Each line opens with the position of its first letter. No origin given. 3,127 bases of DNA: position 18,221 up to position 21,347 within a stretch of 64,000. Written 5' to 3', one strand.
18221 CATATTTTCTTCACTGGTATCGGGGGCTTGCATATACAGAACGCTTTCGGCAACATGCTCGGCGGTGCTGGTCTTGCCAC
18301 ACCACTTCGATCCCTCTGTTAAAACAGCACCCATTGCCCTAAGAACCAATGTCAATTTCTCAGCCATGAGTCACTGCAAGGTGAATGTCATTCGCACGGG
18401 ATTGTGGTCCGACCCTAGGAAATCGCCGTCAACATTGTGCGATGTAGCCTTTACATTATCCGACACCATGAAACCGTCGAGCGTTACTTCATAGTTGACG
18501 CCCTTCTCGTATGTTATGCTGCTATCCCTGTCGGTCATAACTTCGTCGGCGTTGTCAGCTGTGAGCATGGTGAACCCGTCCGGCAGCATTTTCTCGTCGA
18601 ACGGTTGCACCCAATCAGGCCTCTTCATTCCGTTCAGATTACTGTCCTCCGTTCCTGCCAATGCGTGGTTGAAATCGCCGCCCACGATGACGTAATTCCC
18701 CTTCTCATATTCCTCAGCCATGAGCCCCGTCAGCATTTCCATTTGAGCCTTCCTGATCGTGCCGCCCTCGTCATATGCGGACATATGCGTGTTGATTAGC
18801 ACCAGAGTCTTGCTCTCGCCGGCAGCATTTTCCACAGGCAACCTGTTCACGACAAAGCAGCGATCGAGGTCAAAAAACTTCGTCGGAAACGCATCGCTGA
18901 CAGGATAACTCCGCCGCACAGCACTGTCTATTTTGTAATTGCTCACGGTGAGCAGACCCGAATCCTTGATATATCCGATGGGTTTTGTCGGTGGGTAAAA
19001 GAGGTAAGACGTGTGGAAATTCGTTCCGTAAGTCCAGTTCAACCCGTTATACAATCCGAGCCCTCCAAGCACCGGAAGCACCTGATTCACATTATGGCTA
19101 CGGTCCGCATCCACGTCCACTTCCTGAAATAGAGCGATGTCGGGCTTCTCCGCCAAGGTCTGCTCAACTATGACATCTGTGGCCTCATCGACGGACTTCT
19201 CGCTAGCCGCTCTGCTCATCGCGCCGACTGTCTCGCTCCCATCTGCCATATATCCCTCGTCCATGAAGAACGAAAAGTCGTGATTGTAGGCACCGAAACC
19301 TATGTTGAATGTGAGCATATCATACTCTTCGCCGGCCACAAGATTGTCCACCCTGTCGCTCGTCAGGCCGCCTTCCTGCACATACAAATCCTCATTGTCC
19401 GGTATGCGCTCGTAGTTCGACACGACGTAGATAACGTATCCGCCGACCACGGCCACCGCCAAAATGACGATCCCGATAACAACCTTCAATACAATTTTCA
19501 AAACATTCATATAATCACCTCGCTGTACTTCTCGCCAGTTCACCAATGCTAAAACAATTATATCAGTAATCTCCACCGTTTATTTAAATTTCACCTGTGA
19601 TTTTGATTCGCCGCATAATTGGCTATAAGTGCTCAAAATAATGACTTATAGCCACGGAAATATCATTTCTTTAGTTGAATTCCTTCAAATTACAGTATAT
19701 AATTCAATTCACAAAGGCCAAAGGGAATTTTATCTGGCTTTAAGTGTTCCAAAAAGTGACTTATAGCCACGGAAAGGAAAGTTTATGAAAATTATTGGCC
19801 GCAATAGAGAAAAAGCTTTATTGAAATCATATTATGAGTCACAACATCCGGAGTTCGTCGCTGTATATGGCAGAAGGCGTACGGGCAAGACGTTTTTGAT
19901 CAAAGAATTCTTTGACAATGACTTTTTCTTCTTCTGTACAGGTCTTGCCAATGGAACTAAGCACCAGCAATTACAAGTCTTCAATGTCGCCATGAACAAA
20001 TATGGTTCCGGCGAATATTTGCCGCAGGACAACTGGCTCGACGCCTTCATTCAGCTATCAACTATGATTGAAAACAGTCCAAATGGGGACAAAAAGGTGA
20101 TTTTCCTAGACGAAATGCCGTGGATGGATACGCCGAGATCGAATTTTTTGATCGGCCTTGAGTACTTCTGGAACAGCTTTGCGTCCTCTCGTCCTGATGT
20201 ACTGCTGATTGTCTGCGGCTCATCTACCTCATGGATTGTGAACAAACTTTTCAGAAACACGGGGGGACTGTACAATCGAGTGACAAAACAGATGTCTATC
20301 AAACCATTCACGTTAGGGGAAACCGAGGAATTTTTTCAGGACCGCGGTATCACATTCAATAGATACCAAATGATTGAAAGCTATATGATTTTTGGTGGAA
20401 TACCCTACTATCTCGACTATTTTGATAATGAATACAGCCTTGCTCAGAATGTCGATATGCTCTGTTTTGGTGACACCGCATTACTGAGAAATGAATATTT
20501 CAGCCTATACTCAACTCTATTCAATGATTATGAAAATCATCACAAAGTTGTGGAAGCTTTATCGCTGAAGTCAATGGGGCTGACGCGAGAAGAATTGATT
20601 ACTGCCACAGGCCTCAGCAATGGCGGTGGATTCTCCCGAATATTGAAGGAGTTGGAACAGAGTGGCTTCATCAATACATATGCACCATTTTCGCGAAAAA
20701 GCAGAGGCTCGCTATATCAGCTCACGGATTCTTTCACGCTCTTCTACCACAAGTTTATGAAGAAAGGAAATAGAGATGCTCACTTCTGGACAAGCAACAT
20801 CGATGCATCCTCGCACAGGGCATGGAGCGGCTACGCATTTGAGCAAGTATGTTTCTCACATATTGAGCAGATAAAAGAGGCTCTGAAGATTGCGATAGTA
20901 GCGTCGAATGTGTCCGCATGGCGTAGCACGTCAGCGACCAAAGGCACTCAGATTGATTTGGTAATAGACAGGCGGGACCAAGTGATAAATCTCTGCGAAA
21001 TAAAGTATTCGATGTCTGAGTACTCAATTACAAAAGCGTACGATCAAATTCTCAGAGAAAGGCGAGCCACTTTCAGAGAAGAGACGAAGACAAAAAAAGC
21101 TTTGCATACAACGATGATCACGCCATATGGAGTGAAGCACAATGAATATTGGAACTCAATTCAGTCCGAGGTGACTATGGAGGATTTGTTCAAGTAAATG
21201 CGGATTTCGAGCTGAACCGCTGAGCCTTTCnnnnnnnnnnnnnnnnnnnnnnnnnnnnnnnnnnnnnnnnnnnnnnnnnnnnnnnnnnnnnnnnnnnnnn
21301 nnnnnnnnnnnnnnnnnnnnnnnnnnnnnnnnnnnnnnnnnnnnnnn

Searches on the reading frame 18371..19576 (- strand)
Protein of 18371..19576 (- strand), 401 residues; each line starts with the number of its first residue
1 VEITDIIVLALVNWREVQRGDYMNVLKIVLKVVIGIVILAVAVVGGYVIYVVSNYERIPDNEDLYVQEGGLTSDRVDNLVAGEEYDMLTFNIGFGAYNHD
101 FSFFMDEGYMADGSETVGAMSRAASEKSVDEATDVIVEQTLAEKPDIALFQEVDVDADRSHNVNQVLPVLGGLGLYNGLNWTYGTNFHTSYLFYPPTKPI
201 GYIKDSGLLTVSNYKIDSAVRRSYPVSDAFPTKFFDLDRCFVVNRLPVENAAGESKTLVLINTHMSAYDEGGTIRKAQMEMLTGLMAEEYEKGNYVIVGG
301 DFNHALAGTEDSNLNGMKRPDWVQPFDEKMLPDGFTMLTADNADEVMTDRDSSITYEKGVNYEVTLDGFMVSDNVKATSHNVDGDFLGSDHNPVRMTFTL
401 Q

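Call 50: search_protein_families(library=pfam, proteins=[window:18371-19576:-], max_evalue=0.00001)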
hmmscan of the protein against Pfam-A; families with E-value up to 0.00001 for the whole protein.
window:18371-19576:- (401 aa): 1 family
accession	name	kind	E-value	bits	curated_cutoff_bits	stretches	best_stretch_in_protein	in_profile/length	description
PF03372.29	Exo_endo_phos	-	3.7e-11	43.6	24.5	1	88-391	1-225/225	Endonuclease/Exonuclease/phosphatase family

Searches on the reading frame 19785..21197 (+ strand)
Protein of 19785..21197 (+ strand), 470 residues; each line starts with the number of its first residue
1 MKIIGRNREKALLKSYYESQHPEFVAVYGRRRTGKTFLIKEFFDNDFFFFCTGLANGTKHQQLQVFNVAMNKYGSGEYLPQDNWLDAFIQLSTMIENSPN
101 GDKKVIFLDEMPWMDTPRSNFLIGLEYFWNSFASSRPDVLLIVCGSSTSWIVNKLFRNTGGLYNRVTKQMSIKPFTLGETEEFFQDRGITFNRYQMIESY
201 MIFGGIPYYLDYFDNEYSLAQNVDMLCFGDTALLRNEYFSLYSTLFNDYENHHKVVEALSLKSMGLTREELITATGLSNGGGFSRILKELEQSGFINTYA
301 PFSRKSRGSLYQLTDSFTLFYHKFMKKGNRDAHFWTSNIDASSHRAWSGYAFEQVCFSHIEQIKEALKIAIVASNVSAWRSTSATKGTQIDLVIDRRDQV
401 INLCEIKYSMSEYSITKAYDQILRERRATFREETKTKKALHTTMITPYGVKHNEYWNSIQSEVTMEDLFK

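Call 50: search_protein_families(library=pfam, proteins=[window:19785-21197:+], max_evalue=0.00001)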
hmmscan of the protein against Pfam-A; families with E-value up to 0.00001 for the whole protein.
window:19785-21197:+ (470 aa): 2 families
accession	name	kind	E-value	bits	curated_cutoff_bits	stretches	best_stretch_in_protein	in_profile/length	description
PF01637.24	ATPase_2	-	9.4e-12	45.7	33.2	1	7-212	3-224/225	ATPase domain predominantly from Archaea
PF13173.12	AAA_14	-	9.6e-07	29.3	27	1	23-179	3-127/129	AAA domain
